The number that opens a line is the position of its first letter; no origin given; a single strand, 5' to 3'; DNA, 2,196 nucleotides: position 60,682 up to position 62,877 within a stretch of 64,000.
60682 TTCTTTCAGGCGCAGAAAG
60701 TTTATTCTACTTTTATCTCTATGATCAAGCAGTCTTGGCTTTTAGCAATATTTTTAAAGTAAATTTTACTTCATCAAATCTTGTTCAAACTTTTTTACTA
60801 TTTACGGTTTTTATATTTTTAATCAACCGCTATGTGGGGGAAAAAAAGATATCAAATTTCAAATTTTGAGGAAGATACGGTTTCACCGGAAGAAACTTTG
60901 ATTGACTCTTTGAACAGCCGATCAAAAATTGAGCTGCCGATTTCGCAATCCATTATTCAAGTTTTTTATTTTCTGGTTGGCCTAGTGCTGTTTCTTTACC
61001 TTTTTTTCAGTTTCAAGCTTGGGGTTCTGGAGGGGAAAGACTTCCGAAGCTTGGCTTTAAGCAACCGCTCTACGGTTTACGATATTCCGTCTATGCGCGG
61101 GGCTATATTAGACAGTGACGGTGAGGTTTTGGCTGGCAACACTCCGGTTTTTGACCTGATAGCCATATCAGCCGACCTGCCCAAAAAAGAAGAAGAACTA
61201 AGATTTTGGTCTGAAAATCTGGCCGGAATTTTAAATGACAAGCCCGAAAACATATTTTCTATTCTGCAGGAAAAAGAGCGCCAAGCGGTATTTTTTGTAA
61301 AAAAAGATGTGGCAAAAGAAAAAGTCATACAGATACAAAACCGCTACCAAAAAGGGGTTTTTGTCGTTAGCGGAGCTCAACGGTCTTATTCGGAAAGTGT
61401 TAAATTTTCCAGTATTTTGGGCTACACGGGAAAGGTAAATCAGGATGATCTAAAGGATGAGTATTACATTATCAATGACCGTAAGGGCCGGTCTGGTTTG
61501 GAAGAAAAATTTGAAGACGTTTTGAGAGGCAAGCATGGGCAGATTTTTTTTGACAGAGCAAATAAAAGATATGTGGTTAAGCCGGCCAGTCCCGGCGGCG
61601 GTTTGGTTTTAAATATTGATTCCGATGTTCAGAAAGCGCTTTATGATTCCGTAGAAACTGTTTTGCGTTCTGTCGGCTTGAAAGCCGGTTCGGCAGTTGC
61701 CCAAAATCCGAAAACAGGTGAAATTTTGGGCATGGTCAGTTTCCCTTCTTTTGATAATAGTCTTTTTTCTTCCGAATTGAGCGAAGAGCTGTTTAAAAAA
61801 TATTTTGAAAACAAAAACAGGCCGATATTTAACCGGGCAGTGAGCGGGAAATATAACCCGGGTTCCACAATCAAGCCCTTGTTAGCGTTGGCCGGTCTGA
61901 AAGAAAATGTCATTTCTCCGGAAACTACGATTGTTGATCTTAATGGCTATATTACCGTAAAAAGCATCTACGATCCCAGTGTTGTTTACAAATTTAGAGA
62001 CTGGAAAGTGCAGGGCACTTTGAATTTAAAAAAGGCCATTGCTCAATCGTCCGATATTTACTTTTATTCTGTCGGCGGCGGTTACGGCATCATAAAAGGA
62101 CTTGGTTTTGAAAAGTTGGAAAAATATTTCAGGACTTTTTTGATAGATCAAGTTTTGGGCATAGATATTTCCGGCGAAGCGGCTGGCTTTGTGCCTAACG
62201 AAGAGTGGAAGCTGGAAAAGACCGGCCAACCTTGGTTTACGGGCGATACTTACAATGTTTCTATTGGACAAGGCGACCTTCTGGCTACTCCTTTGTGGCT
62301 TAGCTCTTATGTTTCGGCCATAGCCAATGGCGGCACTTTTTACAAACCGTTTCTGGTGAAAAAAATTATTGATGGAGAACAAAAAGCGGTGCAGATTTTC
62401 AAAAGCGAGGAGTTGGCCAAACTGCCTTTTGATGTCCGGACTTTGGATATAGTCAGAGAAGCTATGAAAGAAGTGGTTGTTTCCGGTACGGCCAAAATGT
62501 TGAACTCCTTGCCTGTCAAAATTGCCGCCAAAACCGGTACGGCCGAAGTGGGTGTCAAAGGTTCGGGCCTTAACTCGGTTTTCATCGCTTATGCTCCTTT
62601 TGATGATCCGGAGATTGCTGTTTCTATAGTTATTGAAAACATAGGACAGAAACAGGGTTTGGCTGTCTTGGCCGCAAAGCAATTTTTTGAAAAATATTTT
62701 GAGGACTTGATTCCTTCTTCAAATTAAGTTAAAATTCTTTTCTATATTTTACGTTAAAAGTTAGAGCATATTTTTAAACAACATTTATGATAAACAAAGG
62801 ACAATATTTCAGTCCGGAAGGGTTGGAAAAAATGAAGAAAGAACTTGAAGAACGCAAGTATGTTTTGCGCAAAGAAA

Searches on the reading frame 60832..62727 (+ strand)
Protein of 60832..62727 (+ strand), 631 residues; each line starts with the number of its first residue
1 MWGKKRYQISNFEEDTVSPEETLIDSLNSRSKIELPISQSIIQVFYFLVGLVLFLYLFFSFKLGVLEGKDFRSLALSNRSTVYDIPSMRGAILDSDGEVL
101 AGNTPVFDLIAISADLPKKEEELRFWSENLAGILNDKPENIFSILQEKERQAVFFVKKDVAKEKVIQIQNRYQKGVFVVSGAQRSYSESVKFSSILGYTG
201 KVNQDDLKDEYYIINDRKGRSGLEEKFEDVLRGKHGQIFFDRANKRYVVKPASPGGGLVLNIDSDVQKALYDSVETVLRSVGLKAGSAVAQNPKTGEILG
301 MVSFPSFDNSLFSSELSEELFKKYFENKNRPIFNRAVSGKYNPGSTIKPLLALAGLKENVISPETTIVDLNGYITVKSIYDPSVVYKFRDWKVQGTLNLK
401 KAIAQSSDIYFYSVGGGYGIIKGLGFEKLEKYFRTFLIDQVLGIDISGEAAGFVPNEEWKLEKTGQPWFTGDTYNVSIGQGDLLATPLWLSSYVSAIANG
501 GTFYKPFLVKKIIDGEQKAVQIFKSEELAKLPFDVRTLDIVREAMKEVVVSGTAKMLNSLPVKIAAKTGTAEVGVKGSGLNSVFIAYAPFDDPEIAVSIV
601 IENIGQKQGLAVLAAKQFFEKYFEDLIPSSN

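Call 33: search_protein_families(library=pfam, proteins=[window:60832-62727:+], max_evalue=0.0001)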
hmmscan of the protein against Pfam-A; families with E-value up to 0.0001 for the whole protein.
window:60832-62727:+ (631 aa): 2 families
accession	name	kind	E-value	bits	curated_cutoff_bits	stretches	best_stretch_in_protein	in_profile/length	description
PF00905.27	Transpeptidase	-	2.5e-60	204.7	22.1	1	286-613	1-290/299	Penicillin binding protein transpeptidase domain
PF03717.20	PBP_dimer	-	1.5e-29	104.1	24.4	1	85-239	2-166/180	Penicillin-binding Protein dimerisation domain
